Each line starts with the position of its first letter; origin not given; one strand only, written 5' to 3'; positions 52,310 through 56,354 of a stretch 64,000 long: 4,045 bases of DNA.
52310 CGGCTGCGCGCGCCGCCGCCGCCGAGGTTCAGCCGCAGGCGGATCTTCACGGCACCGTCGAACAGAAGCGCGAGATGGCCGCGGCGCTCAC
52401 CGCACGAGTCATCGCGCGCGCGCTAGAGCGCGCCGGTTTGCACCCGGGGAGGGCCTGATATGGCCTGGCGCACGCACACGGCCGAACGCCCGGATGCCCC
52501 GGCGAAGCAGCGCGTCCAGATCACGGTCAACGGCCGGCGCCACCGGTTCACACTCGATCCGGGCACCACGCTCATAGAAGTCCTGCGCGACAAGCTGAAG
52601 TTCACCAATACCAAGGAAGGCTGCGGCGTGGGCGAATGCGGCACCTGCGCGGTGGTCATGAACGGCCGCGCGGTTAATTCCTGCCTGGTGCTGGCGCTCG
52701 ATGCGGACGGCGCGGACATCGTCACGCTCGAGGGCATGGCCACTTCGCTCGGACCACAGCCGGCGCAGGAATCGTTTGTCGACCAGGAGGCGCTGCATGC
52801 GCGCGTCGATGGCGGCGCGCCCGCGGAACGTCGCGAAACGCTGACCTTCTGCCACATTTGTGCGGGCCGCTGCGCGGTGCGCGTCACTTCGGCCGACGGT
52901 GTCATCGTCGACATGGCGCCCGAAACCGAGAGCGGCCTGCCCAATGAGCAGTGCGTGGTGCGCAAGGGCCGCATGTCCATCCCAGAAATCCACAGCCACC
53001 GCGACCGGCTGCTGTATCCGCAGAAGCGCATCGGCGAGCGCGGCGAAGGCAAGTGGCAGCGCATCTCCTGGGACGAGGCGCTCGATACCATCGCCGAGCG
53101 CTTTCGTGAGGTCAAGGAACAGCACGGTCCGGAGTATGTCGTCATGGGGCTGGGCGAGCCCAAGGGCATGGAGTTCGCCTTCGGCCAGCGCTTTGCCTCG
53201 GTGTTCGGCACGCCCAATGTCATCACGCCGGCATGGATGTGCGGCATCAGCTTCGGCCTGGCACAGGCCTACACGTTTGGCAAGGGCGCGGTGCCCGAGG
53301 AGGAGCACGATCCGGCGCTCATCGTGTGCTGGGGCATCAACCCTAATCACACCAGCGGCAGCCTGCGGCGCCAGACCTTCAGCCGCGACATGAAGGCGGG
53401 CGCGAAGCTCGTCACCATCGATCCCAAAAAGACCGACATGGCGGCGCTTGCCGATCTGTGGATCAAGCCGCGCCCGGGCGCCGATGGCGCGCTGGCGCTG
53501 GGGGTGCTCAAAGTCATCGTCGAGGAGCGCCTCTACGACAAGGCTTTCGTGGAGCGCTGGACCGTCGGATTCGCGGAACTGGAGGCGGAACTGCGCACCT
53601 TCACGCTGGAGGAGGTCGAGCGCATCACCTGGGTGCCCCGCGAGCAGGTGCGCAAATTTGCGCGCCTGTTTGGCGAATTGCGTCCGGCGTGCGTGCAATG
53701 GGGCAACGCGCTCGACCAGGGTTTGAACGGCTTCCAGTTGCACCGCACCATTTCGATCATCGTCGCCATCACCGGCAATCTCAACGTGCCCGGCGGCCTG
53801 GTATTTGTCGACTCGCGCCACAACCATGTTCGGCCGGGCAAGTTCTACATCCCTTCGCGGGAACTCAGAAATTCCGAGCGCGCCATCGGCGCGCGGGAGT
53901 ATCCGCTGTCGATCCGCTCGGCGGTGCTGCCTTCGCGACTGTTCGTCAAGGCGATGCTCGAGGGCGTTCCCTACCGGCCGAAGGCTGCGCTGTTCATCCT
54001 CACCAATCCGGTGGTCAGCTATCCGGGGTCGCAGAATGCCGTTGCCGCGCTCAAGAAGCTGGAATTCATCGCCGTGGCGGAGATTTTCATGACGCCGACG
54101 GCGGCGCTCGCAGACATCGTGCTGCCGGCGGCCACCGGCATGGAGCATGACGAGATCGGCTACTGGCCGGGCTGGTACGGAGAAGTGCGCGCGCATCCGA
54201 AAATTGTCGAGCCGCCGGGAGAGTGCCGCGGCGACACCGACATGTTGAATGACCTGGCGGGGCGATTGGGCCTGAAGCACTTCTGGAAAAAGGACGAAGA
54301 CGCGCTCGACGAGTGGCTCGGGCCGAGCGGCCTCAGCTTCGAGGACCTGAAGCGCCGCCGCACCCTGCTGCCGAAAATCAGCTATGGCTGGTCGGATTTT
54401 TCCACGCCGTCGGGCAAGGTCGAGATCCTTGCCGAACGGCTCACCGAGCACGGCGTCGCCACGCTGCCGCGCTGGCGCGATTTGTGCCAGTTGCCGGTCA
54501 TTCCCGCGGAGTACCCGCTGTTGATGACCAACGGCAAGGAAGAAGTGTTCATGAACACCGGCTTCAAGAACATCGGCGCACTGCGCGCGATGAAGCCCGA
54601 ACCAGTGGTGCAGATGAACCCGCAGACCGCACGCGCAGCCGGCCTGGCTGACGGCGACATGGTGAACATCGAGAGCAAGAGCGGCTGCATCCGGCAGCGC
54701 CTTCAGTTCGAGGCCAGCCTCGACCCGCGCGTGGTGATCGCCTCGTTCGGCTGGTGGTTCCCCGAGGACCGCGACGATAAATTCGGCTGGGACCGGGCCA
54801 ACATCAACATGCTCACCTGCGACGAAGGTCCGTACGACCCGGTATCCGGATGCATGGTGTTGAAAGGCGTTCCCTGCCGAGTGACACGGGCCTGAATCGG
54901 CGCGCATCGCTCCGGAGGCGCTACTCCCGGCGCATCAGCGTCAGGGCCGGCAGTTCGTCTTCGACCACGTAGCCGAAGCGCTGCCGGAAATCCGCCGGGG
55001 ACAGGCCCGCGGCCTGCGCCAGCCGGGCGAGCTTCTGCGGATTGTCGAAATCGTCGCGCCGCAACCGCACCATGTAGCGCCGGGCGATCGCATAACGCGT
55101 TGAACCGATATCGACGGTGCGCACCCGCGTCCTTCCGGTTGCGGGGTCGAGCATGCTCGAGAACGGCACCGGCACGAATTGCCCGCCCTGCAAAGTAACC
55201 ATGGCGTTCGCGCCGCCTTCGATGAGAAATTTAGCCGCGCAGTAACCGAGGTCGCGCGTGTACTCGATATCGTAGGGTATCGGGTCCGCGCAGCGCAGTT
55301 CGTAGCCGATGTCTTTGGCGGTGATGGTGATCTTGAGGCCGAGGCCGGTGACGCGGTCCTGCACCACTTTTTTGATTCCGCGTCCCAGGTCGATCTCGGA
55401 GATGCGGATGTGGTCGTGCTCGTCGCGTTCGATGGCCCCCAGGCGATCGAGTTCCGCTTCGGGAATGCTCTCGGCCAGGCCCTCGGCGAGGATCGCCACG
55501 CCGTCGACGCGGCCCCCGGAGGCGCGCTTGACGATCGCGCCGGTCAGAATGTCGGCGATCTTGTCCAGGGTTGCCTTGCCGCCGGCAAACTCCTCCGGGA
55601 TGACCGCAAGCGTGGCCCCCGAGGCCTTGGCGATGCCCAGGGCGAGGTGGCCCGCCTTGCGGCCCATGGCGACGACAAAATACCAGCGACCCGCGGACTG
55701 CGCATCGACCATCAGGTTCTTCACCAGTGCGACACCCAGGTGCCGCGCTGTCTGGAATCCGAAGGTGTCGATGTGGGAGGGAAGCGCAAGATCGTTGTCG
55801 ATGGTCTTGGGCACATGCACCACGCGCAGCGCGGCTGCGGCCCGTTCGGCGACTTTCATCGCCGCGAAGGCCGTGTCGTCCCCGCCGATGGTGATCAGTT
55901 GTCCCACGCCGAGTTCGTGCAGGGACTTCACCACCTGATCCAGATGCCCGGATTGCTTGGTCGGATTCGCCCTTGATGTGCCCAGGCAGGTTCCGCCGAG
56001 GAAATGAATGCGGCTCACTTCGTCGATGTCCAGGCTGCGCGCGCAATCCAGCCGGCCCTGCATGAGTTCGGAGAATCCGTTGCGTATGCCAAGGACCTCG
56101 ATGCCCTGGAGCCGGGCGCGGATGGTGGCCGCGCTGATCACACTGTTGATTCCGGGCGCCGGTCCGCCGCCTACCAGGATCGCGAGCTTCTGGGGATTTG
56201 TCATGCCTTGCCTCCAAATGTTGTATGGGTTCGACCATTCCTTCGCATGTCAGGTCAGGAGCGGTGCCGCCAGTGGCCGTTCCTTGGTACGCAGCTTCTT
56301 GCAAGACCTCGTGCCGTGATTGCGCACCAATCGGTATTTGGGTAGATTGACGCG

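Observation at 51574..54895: Chimeric redox enzyme: xanthine-oxidase-family FAD and [2Fe-2S] modules wired to a DMSO-reductase-family (bis-MGD) catalytic subunit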

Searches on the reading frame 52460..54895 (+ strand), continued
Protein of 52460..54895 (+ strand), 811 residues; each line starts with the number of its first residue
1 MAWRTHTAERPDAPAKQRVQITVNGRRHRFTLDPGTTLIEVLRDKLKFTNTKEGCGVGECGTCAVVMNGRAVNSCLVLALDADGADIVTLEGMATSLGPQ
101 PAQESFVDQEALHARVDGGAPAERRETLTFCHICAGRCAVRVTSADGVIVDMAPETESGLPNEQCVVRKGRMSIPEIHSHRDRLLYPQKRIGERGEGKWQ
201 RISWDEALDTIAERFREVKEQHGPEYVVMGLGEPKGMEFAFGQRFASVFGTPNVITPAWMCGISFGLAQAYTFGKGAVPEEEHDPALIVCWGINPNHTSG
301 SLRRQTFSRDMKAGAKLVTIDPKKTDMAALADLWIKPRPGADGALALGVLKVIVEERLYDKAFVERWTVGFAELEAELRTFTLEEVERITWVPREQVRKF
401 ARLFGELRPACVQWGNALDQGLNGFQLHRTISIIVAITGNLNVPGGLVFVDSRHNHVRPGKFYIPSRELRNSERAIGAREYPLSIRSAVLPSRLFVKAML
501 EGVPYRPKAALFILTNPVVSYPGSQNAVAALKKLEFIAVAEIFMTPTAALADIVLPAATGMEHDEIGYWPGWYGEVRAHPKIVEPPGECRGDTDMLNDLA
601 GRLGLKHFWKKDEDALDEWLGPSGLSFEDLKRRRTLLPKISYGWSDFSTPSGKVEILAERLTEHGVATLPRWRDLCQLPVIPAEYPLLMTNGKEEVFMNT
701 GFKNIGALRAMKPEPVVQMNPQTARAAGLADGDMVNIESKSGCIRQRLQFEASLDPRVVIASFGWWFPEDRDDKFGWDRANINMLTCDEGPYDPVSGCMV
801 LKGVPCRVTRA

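Call 58: search_protein_families(library=ncbifam, proteins=[L089:12419-13861:+, L009:13941-15359:+, L001:1431-2849:+, L041:13711-15042:+, L089:7518-9095:+, L006:5538-7145:+, L088:12473-13213:+, L006:10430-11308:+], max_evalue=1e-10)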
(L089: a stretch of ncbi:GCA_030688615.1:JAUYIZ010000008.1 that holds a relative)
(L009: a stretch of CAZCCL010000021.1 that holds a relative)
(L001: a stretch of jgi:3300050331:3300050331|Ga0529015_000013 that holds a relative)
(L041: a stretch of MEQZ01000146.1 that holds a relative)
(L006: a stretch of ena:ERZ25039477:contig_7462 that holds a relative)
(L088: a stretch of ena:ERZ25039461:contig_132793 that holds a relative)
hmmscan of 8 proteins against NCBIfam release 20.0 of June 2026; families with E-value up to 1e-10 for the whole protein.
L089:12419-13861:+ (480 aa): 7 families
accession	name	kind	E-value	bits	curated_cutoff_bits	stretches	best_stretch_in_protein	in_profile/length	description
TIGR02723.1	phenyl_P_alpha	equivalog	4e-101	339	564.6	1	6-479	10-482/485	phenylphosphate carboxylase subunit alpha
TIGR00148.1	TIGR00148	subfamily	2.2e-93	313.3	244.85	1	6-427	1-425/438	UbiD family decarboxylase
NF041219.1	BagN_FevL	exception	2.4e-85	286.9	1000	1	2-474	16-501/502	bagremycin/ferroverdin biosynthesis UbiD family decarboxylase BagN/FevL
NF041204.1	VdcC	exception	1.3e-83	281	650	1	3-456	1-452/467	non-oxidative hydroxyarylic acid decarboxylases subunit C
TIGR02724.1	phenyl_P_beta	equivalog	4.3e-83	279.3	468.95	1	5-478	2-471/472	phenylphosphate carboxylase subunit beta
TIGR03701.1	mena_SCO4490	equivalog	2.7e-69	234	495.9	1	8-413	1-415/433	menaquinone biosynthesis decarboxylase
NF008175.0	PRK10922.1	equivalog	1.7e-60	205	788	2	101-427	119-444/497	4-hydroxy-3-polyprenylbenzoate decarboxylase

L009:13941-15359:+ (473 aa): 7 families
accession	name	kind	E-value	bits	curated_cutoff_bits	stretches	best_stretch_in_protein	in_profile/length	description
TIGR02724.1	phenyl_P_beta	equivalog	5.2e-137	457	468.95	1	3-472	2-470/472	phenylphosphate carboxylase subunit beta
TIGR00148.1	TIGR00148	subfamily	2.9e-87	293.2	244.85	1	4-444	1-438/438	UbiD family decarboxylase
TIGR03701.1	mena_SCO4490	equivalog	2.9e-72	243.8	495.9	1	7-415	2-415/433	menaquinone biosynthesis decarboxylase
NF041204.1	VdcC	exception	3.9e-71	239.9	650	1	2-460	2-454/467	non-oxidative hydroxyarylic acid decarboxylases subunit C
NF008175.0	PRK10922.1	equivalog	1.3e-55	188.8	788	2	99-444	121-458/497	4-hydroxy-3-polyprenylbenzoate decarboxylase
NF041219.1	BagN_FevL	exception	1.2e-50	172.4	1000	1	1-407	17-434/502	bagremycin/ferroverdin biosynthesis UbiD family decarboxylase BagN/FevL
TIGR02723.1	phenyl_P_alpha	equivalog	3.9e-47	161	564.6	1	2-473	8-481/485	phenylphosphate carboxylase subunit alpha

L001:1431-2849:+ (472 aa): 7 families
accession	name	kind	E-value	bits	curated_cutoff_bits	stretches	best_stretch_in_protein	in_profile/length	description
TIGR00148.1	TIGR00148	subfamily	2.2e-95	319.9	244.85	1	6-444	1-438/438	UbiD family decarboxylase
TIGR03701.1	mena_SCO4490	equivalog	2.3e-86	290.3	495.9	1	95-410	104-417/433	menaquinone biosynthesis decarboxylase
NF041204.1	VdcC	exception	2.4e-83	280.1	650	1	4-444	2-438/467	non-oxidative hydroxyarylic acid decarboxylases subunit C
NF008175.0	PRK10922.1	equivalog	2.4e-64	217.6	788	1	103-411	125-435/497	4-hydroxy-3-polyprenylbenzoate decarboxylase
TIGR02724.1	phenyl_P_beta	equivalog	8.1e-52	176.1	468.95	1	5-469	2-470/472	phenylphosphate carboxylase subunit beta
NF041219.1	BagN_FevL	exception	5.5e-45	153.8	1000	1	2-400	16-434/502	bagremycin/ferroverdin biosynthesis UbiD family decarboxylase BagN/FevL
TIGR02723.1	phenyl_P_alpha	equivalog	3.4e-40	138.1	564.6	1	5-470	9-481/485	phenylphosphate carboxylase subunit alpha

L041:13711-15042:+ (444 aa): 7 families
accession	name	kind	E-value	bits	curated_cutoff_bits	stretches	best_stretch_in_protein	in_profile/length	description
TIGR00148.1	TIGR00148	subfamily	1.5e-96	323.8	244.85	1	6-439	1-437/438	UbiD family decarboxylase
NF041204.1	VdcC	exception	5.9e-86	288.7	650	1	4-444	2-442/467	non-oxidative hydroxyarylic acid decarboxylases subunit C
TIGR03701.1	mena_SCO4490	equivalog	7e-75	252.4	495.9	1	8-421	1-424/433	menaquinone biosynthesis decarboxylase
TIGR02724.1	phenyl_P_beta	equivalog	2e-65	221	468.95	1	5-442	2-444/472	phenylphosphate carboxylase subunit beta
NF041219.1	BagN_FevL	exception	7.1e-63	212.8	1000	1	3-406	17-437/502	bagremycin/ferroverdin biosynthesis UbiD family decarboxylase BagN/FevL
NF008175.0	PRK10922.1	equivalog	1.9e-61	208.1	788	1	105-442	125-462/497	4-hydroxy-3-polyprenylbenzoate decarboxylase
TIGR02723.1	phenyl_P_alpha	equivalog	1.7e-58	198.5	564.6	1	6-442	10-447/485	phenylphosphate carboxylase subunit alpha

L089:7518-9095:+ (525 aa): 89 families (the best 25 are shown)
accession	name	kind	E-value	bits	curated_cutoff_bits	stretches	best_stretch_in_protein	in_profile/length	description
TIGR02262.1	benz_CoA_lig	subfamily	1.1e-125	420.2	375.25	1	14-523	2-507/508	benzoate-CoA ligase family protein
NF053567.1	HBDA_AROS1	equivalog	2.7e-102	342.8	1000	1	15-523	12-517/523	3-hydroxybenzoate--CoA ligase HbdA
NF004837.0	PRK06187.1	subfamily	1.4e-93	314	476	1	27-524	18-521/531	long-chain-fatty-acid--CoA ligase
NF003313.0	PRK04319.1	equivalog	3.9e-77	259.8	729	1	14-524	42-560/574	acetate--CoA ligase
NF047394.1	AcylCoAsynMbcS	equivalog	4.3e-74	250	850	1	31-525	25-520/525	acyl-CoA synthetase MbcS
NF006182.0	PRK08316.1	subfamily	7.2e-64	216.1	663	1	31-524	25-516/523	fatty acyl-CoA synthetase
NF004114.0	PRK05605.1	equivalog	1.2e-63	215.4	766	1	169-523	213-567/575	long-chain-fatty-acid--CoA ligase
NF006181.0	PRK08314.1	subfamily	5.5e-62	209.8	705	1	154-525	182-554/563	long-chain-fatty-acid--CoA ligase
NF005702.0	PRK07514.1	subfamily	5.3e-61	206.5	558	1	37-524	24-499/506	malonyl-CoA synthase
NF004808.0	PRK06155.1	equivalog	1.7e-59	201.5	722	1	12-524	17-521/542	ATP-dependent acyl-CoA ligase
NF005947.1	PRK08008.1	equivalog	3.5e-59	200.8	651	1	26-521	16-517/518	crotonobetaine/carnitine-CoA ligase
NF005714.0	PRK07529.1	subfamily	4e-56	190.6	632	1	159-525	199-576/640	acyl-CoA synthetase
NF004822.0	PRK06178.1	equivalog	2.8e-54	184.7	782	1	27-523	47-565/571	acyl-CoA synthetase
NF009233.0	PRK12583.1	subfamily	7.1e-54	183.1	832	1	175-524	199-549/558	fatty acid CoA ligase family protein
TIGR02275.1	DHB_AMP_lig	equivalog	4e-53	180.5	723.55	1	26-522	32-526/526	(2,3-dihydroxybenzoyl)adenylate synthase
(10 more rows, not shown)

L006:5538-7145:+ (535 aa): 89 families (the best 25 are shown)
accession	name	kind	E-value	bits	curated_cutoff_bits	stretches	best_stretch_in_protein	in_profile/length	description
TIGR02262.1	benz_CoA_lig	subfamily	1.4e-118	396.8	375.25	1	15-522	2-505/508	benzoate-CoA ligase family protein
NF053567.1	HBDA_AROS1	equivalog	1.3e-94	317.4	1000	1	24-522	20-515/523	3-hydroxybenzoate--CoA ligase HbdA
NF004837.0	PRK06187.1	subfamily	5.9e-91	305.3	476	1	20-525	10-521/531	long-chain-fatty-acid--CoA ligase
NF003313.0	PRK04319.1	equivalog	1.7e-72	244.5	729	1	14-524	41-558/574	acetate--CoA ligase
NF047394.1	AcylCoAsynMbcS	equivalog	8.1e-65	219.4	850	1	32-524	25-518/525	acyl-CoA synthetase MbcS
NF005702.0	PRK07514.1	subfamily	3.7e-62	210.3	558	1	33-524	18-498/506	malonyl-CoA synthase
NF006181.0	PRK08314.1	subfamily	2.4e-58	197.7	705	1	170-525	196-553/563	long-chain-fatty-acid--CoA ligase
NF006182.0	PRK08316.1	subfamily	2.7e-58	197.8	663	1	31-525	24-516/523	fatty acyl-CoA synthetase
NF004808.0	PRK06155.1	equivalog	1.4e-56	191.9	722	1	30-528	33-524/542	ATP-dependent acyl-CoA ligase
NF005947.1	PRK08008.1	equivalog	4.2e-56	190.6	651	1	42-522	36-517/518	crotonobetaine/carnitine-CoA ligase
NF005220.0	PRK06710.1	equivalog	8.7e-53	179.3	1116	1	174-524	202-551/563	long-chain-fatty-acid--CoA ligase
NF052580.1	Str24CoAsynCasG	equivalog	1e-50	172.6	750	1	31-521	53-545/548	steroid-24-oyl-CoA synthetase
NF004114.0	PRK05605.1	equivalog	1.2e-48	165.9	766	1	172-522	215-565/575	long-chain-fatty-acid--CoA ligase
NF005307.0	PRK06839.1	equivalog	1.9e-48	165.4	748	1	21-525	6-492/496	o-succinylbenzoate--CoA ligase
NF005801.1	PRK07656.1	equivalog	4.6e-47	160.8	657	1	27-522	10-499/500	FadD3 family acyl-CoA ligase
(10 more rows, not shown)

L088:12473-13213:+ (246 aa): 0 families

L006:10430-11308:+ (292 aa): 0 families

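Call 60: search_protein_families(library=pfam, proteins=[L009:1343-2854:-, L009:2851-4539:-, L009:4558-5520:-, L009:5517-6842:-, L009:12458-12982:+, L009:12979-13944:+, L009:15548-16429:+, L009:16503-17597:+, L009:19932-21194:+, L044:7254-8717:+], max_evalue=0.0001)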
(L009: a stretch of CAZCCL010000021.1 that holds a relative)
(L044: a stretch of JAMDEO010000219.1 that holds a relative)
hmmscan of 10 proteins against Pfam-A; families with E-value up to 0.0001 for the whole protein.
L009:1343-2854:- (503 aa): 4 families
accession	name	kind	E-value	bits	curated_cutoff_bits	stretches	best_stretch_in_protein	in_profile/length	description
PF13607.11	Succ_CoA_lig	-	5.8e-48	162.6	27.4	1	176-312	2-138/138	Succinyl-CoA ligase like flavodoxin domain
PF13380.12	CoA_binding_2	-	1.5e-20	74.2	22.8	1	32-157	1-114/116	CoA binding domain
PF02629.25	CoA_binding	-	6.6e-11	43.3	22.3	1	31-121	3-96/97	CoA binding domain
PF19045.5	Ligase_CoA_2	-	1.6e-05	25.5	23.7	1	327-380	5-57/162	Ligase-CoA domain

L009:2851-4539:- (562 aa): 1 family
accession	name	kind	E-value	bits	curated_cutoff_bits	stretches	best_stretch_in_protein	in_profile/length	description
PF00391.29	PEP-utilizers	-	4.9e-20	71.3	23.1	1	477-548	1-72/72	PEP-utilising enzyme, mobile domain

L009:4558-5520:- (320 aa): 1 family
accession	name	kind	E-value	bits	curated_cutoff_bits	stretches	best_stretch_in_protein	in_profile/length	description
PF01326.24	PPDK_N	-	2.4e-69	234.6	27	1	18-314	2-311/328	Pyruvate phosphate dikinase, AMP/ATP-binding domain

L009:5517-6842:- (441 aa): 2 families
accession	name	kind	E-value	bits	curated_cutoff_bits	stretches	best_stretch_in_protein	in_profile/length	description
PF13419.12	HAD_2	-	8.6e-06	26.4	23.8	0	272-304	74-106/178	Haloacid dehalogenase-like hydrolase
PF13242.12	Hydrolase_like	-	9.2e-05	22.7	22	0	355-402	6-50/75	HAD-hyrolase-like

L009:12458-12982:+ (174 aa): 0 families

L009:12979-13944:+ (321 aa): 0 families

L009:15548-16429:+ (293 aa): 1 family
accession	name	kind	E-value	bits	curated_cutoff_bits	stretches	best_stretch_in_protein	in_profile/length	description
PF00294.29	PfkB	-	2.8e-11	43.8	25.8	1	37-279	43-295/302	pfkB family carbohydrate kinase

L009:16503-17597:+ (364 aa): 3 families
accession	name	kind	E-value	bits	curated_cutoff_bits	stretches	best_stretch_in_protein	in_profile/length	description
PF08240.17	ADH_N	-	6.8e-25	87.8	23.5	1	29-154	2-103/104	Alcohol dehydrogenase GroES-like domain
PF00107.32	ADH_zinc_N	-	5.9e-20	72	31.8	1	195-314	1-117/129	Zinc-binding dehydrogenase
PF13602.12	ADH_zinc_N_2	-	8.2e-07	30.5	27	1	228-356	1-128/134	Zinc-binding dehydrogenase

L009:19932-21194:+ (420 aa): 0 families

L044:7254-8717:+ (487 aa): 1 family
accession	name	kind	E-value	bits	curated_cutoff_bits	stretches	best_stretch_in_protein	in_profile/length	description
PF13458.12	Peripla_BP_6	-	2.6e-30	106.7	31.7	1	87-426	1-323/343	Periplasmic binding protein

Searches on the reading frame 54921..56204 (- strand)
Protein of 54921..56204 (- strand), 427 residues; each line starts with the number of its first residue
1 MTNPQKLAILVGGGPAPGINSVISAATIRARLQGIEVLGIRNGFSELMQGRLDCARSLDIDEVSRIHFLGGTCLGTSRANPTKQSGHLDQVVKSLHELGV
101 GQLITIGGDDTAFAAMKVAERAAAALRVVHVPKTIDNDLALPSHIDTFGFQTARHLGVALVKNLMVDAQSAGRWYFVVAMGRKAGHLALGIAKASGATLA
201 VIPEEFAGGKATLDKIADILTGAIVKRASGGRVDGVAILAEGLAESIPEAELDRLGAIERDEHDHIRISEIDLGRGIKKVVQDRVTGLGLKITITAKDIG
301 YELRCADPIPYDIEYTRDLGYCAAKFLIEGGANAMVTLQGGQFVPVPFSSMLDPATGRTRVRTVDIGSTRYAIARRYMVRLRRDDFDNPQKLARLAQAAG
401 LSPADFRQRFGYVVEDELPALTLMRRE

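Call 3: search_protein_families(library=pfam, proteins=[window:54921-56204:-], max_evalue=0.01)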
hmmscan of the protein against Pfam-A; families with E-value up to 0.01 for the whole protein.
window:54921-56204:- (427 aa): 2 families
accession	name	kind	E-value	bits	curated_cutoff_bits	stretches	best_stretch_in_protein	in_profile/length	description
PF00365.25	PFK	-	7.8e-51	173.5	30.9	1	6-326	1-276/277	Phosphofructokinase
PF00781.29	DAGK_cat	-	0.0096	16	23.6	0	80-147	36-103/125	Diacylglycerol kinase catalytic domain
